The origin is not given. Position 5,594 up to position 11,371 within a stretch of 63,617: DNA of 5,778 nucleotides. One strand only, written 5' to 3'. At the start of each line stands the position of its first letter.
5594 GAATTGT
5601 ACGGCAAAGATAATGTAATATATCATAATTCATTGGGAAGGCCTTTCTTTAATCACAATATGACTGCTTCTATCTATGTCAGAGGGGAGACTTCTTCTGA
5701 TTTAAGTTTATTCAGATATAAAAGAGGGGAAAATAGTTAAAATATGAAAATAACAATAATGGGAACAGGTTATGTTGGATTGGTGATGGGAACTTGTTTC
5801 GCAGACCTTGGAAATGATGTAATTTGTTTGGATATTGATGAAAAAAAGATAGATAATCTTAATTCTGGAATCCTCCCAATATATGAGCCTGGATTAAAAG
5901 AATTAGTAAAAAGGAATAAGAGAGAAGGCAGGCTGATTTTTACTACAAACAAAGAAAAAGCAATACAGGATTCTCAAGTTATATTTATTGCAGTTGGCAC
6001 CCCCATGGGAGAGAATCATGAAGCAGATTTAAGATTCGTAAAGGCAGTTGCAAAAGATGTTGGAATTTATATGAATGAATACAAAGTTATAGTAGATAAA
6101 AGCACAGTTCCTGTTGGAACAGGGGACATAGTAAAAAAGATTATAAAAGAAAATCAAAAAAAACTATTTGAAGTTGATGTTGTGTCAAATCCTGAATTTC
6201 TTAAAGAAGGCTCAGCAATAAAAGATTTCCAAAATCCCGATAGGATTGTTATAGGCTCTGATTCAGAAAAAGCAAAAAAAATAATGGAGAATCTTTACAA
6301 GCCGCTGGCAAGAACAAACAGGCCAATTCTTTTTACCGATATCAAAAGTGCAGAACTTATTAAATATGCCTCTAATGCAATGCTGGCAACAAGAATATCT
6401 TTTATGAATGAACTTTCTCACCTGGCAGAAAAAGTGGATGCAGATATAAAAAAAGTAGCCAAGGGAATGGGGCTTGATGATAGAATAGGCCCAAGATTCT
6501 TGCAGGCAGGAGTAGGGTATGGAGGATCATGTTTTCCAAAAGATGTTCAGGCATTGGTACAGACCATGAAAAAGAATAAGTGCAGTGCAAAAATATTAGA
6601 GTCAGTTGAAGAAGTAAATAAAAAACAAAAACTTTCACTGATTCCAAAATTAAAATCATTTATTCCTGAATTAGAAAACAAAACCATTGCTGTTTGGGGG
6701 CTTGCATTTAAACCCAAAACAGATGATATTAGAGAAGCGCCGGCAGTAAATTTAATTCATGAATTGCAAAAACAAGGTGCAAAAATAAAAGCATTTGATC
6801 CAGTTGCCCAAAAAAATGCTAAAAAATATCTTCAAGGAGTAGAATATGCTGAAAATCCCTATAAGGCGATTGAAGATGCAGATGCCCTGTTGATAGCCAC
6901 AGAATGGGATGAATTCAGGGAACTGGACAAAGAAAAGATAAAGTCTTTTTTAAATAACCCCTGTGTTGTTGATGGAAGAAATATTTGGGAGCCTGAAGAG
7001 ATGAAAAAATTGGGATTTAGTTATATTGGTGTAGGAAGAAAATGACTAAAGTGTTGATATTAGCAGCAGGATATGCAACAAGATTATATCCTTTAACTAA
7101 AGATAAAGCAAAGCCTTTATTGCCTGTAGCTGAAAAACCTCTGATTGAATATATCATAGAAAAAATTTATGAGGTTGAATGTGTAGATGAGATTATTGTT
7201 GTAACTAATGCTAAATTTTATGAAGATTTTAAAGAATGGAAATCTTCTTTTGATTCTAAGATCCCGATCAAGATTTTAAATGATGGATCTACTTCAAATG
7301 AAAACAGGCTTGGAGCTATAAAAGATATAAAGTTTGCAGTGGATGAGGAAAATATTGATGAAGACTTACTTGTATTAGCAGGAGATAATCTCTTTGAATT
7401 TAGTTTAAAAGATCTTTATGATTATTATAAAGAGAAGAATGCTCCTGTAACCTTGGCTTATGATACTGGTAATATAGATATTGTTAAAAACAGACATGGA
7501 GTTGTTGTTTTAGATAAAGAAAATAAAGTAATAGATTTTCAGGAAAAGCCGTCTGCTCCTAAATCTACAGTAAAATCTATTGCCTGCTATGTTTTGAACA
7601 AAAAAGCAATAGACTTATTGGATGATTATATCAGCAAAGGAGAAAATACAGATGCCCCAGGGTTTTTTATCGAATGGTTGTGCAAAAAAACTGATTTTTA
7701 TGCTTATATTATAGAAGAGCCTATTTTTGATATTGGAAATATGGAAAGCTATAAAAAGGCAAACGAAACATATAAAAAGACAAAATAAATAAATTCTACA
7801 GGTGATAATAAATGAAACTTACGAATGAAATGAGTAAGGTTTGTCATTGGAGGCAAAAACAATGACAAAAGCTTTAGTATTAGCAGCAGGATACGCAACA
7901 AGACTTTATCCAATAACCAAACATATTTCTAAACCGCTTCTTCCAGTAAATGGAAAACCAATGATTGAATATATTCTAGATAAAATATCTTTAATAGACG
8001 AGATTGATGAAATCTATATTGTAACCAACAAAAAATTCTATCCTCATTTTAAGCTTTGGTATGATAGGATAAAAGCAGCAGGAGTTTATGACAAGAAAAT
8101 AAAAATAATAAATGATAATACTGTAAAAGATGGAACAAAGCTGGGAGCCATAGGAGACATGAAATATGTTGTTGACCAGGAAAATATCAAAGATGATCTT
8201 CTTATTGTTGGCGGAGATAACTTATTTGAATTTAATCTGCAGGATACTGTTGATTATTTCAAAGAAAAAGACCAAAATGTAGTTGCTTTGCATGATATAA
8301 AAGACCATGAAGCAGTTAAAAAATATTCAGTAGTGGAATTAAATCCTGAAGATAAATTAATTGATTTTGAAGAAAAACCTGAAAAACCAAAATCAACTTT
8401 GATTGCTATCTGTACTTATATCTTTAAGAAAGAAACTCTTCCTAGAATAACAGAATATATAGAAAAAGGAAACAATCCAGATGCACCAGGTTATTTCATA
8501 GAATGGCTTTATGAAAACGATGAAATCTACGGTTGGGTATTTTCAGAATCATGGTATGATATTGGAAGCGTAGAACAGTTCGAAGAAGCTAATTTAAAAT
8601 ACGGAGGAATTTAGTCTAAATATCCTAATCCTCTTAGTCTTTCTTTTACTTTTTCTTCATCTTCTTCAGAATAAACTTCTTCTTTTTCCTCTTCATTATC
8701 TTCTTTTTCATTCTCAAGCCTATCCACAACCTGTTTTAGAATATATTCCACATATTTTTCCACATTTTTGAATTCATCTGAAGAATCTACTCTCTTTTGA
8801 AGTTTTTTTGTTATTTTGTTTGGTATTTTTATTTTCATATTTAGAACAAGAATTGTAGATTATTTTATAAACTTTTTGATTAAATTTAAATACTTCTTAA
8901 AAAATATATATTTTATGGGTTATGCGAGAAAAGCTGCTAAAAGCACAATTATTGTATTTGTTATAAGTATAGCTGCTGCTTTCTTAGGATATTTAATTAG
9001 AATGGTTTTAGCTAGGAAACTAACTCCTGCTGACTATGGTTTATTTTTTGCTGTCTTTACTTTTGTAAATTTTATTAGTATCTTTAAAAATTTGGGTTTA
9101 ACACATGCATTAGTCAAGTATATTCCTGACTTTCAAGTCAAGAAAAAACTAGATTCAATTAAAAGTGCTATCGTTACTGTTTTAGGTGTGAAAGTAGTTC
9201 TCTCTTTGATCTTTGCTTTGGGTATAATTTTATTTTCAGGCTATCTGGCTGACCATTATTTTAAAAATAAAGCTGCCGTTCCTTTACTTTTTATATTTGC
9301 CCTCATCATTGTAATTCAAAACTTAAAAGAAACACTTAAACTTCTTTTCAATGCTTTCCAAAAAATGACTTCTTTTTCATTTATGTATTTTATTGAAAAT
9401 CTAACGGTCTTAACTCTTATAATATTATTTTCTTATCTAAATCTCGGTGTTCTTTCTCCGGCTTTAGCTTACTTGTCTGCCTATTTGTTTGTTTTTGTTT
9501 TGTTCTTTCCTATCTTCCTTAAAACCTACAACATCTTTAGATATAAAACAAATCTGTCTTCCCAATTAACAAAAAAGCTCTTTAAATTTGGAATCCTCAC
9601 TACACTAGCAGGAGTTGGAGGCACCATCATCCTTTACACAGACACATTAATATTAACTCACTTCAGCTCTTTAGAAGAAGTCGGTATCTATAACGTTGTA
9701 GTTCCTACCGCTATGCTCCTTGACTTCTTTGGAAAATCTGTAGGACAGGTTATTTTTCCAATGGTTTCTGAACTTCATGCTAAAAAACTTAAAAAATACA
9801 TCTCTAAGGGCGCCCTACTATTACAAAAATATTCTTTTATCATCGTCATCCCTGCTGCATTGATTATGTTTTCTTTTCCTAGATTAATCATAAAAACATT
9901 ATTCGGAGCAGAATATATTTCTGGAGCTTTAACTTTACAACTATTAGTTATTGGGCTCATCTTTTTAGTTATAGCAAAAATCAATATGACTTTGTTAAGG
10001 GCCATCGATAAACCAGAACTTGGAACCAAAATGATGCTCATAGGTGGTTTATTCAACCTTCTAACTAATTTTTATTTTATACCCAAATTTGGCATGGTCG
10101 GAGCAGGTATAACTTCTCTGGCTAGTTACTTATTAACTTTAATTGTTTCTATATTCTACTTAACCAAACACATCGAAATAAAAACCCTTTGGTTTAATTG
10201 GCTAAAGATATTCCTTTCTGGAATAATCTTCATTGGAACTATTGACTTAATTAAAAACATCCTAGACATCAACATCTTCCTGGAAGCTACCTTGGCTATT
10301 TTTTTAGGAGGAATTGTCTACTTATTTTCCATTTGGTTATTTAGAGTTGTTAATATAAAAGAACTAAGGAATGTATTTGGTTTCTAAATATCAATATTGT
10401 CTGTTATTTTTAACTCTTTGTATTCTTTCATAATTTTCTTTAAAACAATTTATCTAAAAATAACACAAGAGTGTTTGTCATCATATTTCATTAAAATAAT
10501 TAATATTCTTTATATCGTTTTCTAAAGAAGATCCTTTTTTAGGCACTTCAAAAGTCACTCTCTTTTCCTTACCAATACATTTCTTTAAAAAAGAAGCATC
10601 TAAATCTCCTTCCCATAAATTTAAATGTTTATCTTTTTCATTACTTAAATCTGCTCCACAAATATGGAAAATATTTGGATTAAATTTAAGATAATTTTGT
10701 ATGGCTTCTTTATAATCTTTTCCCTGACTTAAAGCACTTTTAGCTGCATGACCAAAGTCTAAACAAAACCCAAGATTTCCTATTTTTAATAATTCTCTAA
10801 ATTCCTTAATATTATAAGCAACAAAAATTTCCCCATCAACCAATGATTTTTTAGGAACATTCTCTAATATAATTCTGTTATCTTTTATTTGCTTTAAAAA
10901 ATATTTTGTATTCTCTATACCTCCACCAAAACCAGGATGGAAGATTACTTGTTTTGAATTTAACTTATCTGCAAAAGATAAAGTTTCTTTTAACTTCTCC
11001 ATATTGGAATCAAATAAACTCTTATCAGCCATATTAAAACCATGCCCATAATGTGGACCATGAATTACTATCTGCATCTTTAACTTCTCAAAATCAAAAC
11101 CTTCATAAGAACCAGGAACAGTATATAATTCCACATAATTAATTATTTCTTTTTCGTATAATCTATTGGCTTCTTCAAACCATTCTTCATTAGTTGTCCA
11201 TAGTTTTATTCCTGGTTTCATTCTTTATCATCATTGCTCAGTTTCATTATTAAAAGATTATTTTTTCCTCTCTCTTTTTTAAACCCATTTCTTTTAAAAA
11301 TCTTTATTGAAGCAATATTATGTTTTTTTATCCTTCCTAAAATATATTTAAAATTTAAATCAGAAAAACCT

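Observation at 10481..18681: Folate one-carbon module (formyltransferase core, 5-formyl-THF cyclo-ligase, FolD) embedded in a pseudaminic-acid-type sugar operon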

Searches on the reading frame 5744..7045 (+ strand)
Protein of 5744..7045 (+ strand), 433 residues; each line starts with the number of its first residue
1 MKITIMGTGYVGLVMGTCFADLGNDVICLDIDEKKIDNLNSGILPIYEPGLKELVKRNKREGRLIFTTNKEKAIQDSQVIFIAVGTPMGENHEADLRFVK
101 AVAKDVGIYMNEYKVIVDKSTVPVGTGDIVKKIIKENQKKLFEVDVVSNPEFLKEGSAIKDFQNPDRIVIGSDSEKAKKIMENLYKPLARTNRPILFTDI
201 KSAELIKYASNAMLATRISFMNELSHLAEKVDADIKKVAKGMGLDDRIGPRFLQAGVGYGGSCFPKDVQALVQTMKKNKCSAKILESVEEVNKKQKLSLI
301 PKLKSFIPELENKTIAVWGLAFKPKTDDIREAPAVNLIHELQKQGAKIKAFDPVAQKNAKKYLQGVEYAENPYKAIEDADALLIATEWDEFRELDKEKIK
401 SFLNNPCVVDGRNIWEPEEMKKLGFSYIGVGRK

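Call 21: search_protein_families(library=pfam, proteins=[window:5744-7045:+], max_evalue=0.0001)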
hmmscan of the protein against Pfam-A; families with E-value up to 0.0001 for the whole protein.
window:5744-7045:+ (433 aa): 5 families
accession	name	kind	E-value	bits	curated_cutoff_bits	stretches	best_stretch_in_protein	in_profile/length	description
PF03721.20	UDPG_MGDP_dh_N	-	7.6e-70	234.7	27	1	1-184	1-187/187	UDP-glucose/GDP-mannose dehydrogenase family, NAD binding domain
PF00984.24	UDPG_MGDP_dh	-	7.8e-38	128.9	25.4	1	201-293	1-93/94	UDP-glucose/GDP-mannose dehydrogenase family, central domain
PF03720.21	UDPG_MGDP_dh_C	-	9.3e-37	126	30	1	316-417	1-103/103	UDP-glucose/GDP-mannose dehydrogenase family, UDP binding domain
PF03807.23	F420_oxidored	-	1.9e-06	28.8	21.6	0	2-86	1-69/94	NADP oxidoreductase coenzyme F420-dependent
PF01210.29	NAD_Gly3P_dh_N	-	3.1e-05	24.4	23.1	0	2-155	1-139/158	NAD-dependent glycerol-3-phosphate dehydrogenase N-terminus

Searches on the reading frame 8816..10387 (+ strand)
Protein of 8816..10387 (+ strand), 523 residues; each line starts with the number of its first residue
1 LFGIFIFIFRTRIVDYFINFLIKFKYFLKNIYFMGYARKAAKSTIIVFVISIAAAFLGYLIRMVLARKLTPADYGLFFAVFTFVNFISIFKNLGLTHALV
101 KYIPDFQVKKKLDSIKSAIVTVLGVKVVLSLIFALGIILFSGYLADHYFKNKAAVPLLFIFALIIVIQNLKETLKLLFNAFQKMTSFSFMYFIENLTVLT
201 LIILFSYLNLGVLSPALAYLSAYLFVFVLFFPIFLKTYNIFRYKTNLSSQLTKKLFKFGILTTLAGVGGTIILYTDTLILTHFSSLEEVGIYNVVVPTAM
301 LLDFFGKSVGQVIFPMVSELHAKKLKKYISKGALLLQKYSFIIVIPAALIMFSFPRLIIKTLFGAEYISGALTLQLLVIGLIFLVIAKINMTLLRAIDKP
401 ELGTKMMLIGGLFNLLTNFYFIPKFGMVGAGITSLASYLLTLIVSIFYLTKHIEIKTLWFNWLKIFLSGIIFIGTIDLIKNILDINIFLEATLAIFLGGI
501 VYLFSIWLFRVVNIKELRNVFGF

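Call 21: search_protein_families(library=pfam, proteins=[window:8816-10387:+], max_evalue=0.0001)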
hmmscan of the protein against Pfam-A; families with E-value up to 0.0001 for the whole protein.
window:8816-10387:+ (523 aa): 3 families
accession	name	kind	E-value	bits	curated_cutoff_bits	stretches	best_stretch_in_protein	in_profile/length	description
PF01943.22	Polysacc_synt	-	4.6e-30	105.4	28.2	1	41-321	2-274/274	Polysaccharide biosynthesis protein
PF13440.11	Polysacc_synt_3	-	2.4e-26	93.1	23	1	64-368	1-289/293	Polysaccharide biosynthesis protein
PF03023.19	MurJ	-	3.4e-06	26.4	27.4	1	113-460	50-412/451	Lipid II flippase MurJ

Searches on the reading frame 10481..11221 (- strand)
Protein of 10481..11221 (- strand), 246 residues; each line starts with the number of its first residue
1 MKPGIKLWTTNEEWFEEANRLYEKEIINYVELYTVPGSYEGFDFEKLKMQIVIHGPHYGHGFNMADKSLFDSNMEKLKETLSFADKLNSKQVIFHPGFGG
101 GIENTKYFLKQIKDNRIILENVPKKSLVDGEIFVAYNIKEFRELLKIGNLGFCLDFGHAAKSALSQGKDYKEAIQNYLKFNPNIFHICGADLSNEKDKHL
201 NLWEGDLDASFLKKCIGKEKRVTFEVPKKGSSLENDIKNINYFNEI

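Call 3: search_protein_families(library=pfam, proteins=[window:10481-11221:-], max_evalue=0.01)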
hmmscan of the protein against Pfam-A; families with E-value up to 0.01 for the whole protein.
window:10481-11221:- (246 aa): 1 family
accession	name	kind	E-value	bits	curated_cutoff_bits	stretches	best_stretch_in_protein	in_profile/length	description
PF01261.30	AP_endonuc_2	-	6.7e-13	49.3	31.1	1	45-227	38-230/249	Xylose isomerase-like TIM barrel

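Call 4: search_protein_families(library=ncbifam, proteins=[window:10481-11221:-], max_evalue=0.01)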
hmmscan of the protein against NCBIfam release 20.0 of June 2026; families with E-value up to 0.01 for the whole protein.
window:10481-11221:- (246 aa): 2 families
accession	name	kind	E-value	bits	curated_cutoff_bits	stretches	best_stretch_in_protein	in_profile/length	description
NF041277.1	coba_remo_CbiR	equivalog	1.1e-05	25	105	1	52-226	63-234/249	cobamide remodeling phosphodiesterase CbiR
NF002196.0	PRK01060.1-1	equivalog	1.8e-05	24.2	333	1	43-219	59-249/297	deoxyribonuclease IV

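Call 68: search_solved_structures(query=A2, max_evalue=0.01, show_alignments=1)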
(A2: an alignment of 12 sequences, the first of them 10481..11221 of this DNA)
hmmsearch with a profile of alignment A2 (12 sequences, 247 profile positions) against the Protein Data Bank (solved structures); distinct sequences matched with E-value up to 0.01: 6.
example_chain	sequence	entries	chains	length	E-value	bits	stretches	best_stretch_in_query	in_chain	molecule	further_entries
3wqo_A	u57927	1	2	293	1.3e-10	44.3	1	40-216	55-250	Uncharacterized protein MJ1311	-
8axy_A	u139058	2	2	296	1.4e-10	44.2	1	51-230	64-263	Probable endonuclease 4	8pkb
8edd_A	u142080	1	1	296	1.4e-10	44.2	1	51-230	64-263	Probable endonuclease 4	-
3aal_A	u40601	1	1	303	2.1e-07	33.8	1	51-230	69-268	Probable endonuclease 4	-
5zhz_A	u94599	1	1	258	1.3e-05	27.9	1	41-226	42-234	Probable endonuclease 4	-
3aam_A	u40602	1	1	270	0.00042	23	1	50-245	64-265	Endonuclease IV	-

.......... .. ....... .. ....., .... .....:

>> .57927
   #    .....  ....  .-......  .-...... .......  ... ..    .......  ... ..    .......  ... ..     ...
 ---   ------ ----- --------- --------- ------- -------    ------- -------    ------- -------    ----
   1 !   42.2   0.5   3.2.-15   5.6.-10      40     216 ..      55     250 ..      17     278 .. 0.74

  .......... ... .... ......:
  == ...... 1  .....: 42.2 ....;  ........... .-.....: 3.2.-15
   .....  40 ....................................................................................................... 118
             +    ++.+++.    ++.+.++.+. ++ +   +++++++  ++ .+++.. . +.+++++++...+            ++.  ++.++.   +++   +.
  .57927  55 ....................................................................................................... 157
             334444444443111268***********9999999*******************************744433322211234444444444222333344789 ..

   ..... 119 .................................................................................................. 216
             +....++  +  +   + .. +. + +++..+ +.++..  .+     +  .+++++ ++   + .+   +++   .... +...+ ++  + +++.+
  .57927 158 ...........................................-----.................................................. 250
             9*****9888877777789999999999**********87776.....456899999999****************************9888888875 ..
